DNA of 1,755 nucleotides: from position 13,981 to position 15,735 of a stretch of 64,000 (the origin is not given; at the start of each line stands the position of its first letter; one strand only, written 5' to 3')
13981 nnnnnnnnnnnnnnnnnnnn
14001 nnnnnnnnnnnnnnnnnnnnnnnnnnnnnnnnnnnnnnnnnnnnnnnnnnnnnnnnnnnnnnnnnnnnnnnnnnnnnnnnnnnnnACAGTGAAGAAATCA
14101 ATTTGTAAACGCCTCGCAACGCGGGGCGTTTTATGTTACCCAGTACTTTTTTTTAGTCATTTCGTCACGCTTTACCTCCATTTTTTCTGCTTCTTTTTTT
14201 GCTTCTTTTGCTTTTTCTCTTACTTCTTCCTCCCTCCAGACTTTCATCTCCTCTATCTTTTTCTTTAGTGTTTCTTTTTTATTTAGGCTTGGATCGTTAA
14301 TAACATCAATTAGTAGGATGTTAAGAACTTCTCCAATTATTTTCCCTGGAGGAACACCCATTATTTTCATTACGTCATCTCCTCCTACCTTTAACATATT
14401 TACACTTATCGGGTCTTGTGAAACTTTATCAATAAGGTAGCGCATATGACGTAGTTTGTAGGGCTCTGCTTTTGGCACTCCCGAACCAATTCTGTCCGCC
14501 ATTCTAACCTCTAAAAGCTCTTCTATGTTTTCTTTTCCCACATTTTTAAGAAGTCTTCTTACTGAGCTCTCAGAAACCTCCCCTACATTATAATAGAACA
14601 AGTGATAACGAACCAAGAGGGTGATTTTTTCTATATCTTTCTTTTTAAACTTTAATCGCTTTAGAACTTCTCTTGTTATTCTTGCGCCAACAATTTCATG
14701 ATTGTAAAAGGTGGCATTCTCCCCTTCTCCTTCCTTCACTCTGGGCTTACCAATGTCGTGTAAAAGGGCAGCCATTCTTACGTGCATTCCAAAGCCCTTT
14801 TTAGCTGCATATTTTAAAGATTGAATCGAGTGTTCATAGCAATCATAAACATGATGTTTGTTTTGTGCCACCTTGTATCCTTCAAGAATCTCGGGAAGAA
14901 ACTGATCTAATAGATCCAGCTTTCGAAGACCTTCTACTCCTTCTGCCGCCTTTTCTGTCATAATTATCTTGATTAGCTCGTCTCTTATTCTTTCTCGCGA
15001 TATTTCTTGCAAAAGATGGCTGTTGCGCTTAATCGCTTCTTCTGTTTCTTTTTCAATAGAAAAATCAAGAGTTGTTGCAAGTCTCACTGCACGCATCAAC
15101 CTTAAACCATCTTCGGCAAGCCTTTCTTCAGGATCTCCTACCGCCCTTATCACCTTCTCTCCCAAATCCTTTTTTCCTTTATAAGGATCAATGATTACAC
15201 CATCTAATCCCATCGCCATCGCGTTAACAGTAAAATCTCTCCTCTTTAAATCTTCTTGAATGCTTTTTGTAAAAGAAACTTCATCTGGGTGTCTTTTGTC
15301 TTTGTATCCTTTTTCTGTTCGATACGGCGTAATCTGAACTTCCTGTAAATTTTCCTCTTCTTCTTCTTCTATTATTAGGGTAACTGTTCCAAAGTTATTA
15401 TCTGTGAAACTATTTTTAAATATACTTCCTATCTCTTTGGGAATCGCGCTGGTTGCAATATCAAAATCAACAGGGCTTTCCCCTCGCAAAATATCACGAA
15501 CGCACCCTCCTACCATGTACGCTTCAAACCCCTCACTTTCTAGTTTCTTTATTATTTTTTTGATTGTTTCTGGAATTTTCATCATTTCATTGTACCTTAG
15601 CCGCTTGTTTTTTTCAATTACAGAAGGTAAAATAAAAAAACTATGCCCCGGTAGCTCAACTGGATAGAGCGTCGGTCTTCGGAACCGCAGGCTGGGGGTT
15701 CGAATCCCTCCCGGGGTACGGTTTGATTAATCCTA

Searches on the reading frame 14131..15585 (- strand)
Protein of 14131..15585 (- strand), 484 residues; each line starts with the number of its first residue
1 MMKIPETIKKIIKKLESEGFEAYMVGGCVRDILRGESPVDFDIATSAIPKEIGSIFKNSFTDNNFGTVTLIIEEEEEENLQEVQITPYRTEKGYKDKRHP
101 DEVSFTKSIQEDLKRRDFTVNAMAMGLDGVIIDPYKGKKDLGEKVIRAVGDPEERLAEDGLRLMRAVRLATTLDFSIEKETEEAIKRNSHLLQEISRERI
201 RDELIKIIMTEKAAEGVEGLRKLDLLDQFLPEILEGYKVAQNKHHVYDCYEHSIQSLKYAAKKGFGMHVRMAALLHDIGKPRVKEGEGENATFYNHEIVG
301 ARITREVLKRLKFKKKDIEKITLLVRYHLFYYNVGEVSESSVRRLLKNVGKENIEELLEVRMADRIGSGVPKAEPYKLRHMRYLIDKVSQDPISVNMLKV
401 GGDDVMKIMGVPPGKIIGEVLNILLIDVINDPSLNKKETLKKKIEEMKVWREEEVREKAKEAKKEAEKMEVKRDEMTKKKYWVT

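Call 37: search_protein_families(library=pfam, proteins=[window:14131-15585:-], max_evalue=0.001)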
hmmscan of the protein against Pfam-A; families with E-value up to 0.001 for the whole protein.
window:14131-15585:- (484 aa): 4 families
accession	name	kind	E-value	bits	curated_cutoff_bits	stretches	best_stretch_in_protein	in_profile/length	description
PF01743.26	PolyA_pol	-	9.1e-34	117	23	1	22-147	1-126/126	Poly A polymerase head domain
PF12627.12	PolyA_pol_RNAbd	-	8.8e-22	77.1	22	1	174-233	1-60/64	Probable RNA and SrmB- binding site of polymerase A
PF01966.28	HD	-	4.2e-13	50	22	1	250-365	2-112/116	HD domain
PF13735.12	tRNA_NucTran2_2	-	2.2e-09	37.9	27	1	304-442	24-147/149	tRNA nucleotidyltransferase domain 2 putative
